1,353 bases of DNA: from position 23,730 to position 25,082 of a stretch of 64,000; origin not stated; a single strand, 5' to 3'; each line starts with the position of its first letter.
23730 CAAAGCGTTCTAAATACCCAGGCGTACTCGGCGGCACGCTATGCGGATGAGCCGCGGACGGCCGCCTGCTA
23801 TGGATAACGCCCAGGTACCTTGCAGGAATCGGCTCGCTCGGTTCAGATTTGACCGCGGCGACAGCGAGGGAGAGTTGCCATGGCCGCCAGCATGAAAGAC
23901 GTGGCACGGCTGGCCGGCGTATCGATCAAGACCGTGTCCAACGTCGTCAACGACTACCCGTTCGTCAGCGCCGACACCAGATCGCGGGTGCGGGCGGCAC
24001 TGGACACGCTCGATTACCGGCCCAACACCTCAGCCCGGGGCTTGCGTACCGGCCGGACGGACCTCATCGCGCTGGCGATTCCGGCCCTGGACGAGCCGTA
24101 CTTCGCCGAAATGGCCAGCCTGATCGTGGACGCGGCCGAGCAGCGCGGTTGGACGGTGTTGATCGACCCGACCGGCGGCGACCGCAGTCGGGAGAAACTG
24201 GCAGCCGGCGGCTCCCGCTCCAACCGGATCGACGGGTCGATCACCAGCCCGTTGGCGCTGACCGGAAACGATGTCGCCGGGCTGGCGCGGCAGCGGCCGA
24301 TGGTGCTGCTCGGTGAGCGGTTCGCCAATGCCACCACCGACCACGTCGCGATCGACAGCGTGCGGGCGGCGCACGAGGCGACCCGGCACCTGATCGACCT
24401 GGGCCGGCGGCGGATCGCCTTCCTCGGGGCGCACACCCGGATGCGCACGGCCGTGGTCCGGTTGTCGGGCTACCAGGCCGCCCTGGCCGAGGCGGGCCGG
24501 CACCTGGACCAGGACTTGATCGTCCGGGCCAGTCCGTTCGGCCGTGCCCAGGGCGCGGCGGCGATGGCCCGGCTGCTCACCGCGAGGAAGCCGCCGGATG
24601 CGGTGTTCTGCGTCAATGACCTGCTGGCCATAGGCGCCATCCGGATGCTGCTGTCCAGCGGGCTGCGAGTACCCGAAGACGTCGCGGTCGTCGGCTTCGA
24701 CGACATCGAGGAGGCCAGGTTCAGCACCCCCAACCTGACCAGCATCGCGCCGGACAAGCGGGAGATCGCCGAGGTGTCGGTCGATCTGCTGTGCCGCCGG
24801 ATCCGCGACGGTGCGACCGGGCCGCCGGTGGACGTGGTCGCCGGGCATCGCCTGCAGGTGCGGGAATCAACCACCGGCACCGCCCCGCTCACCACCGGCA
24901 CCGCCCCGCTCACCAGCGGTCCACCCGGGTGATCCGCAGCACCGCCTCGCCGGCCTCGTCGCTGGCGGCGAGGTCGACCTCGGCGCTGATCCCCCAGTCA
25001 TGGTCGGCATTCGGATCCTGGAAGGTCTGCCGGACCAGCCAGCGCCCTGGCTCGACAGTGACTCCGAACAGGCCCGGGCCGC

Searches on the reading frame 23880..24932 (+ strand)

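Call 34: search_protein_families(library=pfam, proteins=[window:23880-24932:+], max_evalue=0.001)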
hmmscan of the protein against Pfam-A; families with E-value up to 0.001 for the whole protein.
window:23880-24932:+ (350 aa): 5 families
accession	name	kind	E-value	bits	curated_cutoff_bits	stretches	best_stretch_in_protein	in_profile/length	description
PF13377.12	Peripla_BP_3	-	2.7e-34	119.1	26.5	1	169-331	2-167/167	Periplasmic binding protein-like domain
PF00532.27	Peripla_BP_1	-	6.2e-30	105.1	22.2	1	63-308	4-261/281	Periplasmic binding proteins and sugar binding domain of LacI family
PF00356.27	LacI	-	8.8e-18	64.3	27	1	4-49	1-46/46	Bacterial regulatory proteins, lacI family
PF13407.12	Peripla_BP_4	-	6.1e-09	36.2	35.1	1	178-280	123-223/258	Periplasmic binding protein domain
PF13542.12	HTH_Tnp_ISL3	-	0.00069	19.5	27.4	0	4-26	28-50/51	Helix-turn-helix domain of transposase family ISL3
